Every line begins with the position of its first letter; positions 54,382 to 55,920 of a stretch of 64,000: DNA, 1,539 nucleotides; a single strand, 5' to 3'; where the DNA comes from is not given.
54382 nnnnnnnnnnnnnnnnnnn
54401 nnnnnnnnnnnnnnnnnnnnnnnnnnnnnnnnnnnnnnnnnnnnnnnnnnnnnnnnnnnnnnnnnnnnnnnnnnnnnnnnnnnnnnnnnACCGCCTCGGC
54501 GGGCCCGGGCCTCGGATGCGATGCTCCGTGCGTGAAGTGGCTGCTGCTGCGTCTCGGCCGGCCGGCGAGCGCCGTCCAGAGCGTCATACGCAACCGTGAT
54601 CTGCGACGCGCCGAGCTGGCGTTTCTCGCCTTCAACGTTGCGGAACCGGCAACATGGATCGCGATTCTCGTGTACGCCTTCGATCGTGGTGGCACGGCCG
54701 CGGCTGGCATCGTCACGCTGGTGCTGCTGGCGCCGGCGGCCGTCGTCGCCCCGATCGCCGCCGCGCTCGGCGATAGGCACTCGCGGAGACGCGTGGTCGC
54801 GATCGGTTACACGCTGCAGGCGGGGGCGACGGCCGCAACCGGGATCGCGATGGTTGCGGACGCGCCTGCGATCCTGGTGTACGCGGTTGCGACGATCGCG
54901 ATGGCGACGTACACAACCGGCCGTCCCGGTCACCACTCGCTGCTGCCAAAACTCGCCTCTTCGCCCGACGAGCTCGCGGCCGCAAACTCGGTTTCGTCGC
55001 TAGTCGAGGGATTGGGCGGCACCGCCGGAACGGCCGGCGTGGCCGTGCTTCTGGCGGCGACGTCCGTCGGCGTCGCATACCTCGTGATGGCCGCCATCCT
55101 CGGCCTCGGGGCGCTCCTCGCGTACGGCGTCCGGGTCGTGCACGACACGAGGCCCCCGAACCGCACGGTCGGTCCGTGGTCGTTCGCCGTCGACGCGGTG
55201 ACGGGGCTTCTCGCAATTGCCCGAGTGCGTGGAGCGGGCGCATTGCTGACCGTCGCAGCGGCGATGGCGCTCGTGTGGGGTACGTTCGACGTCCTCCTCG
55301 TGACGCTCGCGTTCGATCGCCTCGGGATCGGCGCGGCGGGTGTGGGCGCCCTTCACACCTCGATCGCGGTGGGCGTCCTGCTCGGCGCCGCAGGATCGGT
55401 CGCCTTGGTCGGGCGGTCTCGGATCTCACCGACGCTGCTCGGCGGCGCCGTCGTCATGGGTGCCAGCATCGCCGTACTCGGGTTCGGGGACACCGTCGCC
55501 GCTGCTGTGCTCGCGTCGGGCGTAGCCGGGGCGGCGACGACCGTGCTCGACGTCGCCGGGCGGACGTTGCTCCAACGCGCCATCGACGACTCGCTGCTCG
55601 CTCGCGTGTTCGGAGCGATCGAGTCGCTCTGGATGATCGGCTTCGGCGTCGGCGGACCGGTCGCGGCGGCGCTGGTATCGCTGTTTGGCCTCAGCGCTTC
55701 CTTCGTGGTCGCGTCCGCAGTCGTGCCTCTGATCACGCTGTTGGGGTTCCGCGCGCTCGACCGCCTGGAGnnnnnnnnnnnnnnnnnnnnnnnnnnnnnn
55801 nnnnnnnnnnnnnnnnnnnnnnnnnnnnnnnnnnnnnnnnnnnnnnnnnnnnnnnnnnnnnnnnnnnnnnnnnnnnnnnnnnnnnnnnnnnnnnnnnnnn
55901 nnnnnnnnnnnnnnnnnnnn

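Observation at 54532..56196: MFS transporter carrying its own cyclic-nucleotide receiver domain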

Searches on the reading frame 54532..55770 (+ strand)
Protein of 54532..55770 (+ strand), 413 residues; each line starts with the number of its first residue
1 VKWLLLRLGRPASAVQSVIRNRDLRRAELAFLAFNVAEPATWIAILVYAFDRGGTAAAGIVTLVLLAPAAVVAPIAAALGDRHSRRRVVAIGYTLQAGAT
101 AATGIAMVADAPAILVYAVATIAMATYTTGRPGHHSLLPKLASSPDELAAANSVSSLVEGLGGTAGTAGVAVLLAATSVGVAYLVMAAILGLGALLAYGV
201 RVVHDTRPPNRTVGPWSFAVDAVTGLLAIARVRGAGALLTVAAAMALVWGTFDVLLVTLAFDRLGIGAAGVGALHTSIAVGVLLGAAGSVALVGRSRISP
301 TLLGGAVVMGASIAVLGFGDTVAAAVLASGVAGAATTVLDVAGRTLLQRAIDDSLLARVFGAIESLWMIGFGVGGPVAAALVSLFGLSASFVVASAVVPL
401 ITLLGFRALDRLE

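Call 14: search_solved_structures(query=window:54532-55770:+, max_evalue=0.01, show_alignments=1)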
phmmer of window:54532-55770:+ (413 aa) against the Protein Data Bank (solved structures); distinct sequences matched with E-value up to 0.01: 0.
